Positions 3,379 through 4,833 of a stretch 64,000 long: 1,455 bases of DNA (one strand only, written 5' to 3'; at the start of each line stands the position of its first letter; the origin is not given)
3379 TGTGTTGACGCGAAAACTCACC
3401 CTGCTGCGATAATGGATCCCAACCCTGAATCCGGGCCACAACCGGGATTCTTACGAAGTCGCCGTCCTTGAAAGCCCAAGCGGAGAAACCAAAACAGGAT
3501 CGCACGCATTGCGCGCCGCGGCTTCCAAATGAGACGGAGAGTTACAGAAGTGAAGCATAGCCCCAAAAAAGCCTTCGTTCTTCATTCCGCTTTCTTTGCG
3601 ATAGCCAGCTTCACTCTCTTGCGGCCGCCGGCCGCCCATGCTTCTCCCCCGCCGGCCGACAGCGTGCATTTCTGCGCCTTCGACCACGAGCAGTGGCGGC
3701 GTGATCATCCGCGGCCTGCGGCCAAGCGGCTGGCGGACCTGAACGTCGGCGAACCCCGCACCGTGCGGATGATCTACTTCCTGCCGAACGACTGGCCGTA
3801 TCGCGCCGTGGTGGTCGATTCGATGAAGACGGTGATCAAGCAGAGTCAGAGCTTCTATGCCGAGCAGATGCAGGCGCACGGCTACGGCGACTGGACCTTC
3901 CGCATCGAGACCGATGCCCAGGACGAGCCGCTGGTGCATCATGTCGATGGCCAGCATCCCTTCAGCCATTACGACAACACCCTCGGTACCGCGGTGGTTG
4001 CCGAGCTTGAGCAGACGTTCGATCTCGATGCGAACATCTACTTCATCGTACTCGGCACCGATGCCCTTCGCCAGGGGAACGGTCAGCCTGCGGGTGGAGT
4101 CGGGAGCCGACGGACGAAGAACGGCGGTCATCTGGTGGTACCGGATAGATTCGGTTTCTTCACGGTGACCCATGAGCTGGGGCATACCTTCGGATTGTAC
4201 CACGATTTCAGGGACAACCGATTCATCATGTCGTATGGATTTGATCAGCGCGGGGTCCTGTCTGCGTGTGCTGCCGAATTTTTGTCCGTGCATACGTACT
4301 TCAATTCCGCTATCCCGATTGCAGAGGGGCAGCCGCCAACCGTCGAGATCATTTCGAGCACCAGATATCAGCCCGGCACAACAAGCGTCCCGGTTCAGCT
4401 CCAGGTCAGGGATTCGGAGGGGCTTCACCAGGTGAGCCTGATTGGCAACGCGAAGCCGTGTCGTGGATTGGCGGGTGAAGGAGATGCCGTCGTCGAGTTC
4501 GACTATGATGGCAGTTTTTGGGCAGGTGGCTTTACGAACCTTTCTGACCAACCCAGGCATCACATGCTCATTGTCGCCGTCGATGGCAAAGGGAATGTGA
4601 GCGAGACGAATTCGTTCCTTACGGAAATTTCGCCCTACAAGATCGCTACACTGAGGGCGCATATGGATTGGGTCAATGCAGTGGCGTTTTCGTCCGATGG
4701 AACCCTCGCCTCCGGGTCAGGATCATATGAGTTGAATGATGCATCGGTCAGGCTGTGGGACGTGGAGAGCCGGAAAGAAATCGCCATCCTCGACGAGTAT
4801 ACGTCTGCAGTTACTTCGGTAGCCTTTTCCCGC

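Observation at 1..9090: Tandem array of giant T9SS cargo proteins built from eukaryote-like modules (WD40, plant-type LRR, metzincin, dockerin)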

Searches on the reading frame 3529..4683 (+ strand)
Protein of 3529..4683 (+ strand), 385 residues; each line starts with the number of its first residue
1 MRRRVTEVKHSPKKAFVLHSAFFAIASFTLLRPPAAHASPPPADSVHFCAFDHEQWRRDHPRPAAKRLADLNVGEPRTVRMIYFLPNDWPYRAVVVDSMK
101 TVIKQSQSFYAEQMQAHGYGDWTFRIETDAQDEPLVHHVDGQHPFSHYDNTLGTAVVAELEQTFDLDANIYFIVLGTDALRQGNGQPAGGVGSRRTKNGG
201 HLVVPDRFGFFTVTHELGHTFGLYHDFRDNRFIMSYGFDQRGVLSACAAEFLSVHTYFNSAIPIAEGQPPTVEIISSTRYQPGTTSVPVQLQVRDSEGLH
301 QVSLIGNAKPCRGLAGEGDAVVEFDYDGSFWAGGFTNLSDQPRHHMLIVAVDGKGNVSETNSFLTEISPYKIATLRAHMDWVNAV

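Call 7: search_protein_families(library=pfam, proteins=[window:3529-4683:+], max_evalue=1)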
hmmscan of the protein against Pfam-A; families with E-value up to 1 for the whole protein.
seq(385 aa): 9 families
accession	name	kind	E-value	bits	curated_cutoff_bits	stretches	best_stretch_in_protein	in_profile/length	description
PF12044.14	Metallopep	-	1.3e-07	31.1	27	2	100-137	132-169/427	Putative peptidase family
PF13688.12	Reprolysin_5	-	5.1e-06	27.3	27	1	185-230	118-162/196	Metallo-peptidase family M12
PF13583.11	Reprolysin_4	-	0.00012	22.3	22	1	152-230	75-156/203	Metallo-peptidase family M12B Reprolysin-like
PF13582.12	Reprolysin_3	-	0.0002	22.3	22.4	1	173-226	68-123/123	Metallo-peptidase family M12B Reprolysin-like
PF00413.30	Peptidase_M10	-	0.007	16.7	24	1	140-230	63-129/159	Matrixin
PF13574.12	Reprolysin_2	-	0.013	15.8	27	1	196-229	113-145/195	Metallo-peptidase family M12B Reprolysin-like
PF16313.11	DUF4953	-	0.098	12.3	24.2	1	211-228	15-32/316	Met-zincin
PF07998.17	Peptidase_M54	-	0.12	12.8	24.4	1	212-227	148-163/194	Peptidase family M54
PF01400.30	Astacin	-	0.24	11.5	22.5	1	211-226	80-95/189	Astacin (Peptidase family M12A)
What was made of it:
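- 3652..4653 (+): P2 head: a two-domain O-glycopeptidase-like metzincin (catalytic domain plus beta-sandwich). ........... lies at 4171-4203 and the Met-turn FIMSYG at 4222-4239. Pfam PF12044 31.1 bits and Reprolysin_5 27.3 bits (call 7).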

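Call 8: search_protein_families(library=ncbifam, proteins=[window:3529-4683:+], max_evalue=1)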
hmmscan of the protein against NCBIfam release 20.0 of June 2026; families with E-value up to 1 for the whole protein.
seq(385 aa): 3 families
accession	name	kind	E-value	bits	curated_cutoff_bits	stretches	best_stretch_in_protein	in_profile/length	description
TIGR03296.1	M6dom_TIGR03296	domain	0.028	14.3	110.8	1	184-223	138-180/286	M6 family metalloprotease domain-containing protein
TIGR03952.1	metzin_BF0631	equivalog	0.028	13.4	208.1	1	212-230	235-253/351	zinc-dependent metalloproteinase lipoprotein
NF033823.0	archmetzin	subfamily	0.061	13.3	145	1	213-225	126-138/170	archaemetzincin family Zn-dependent metalloprotease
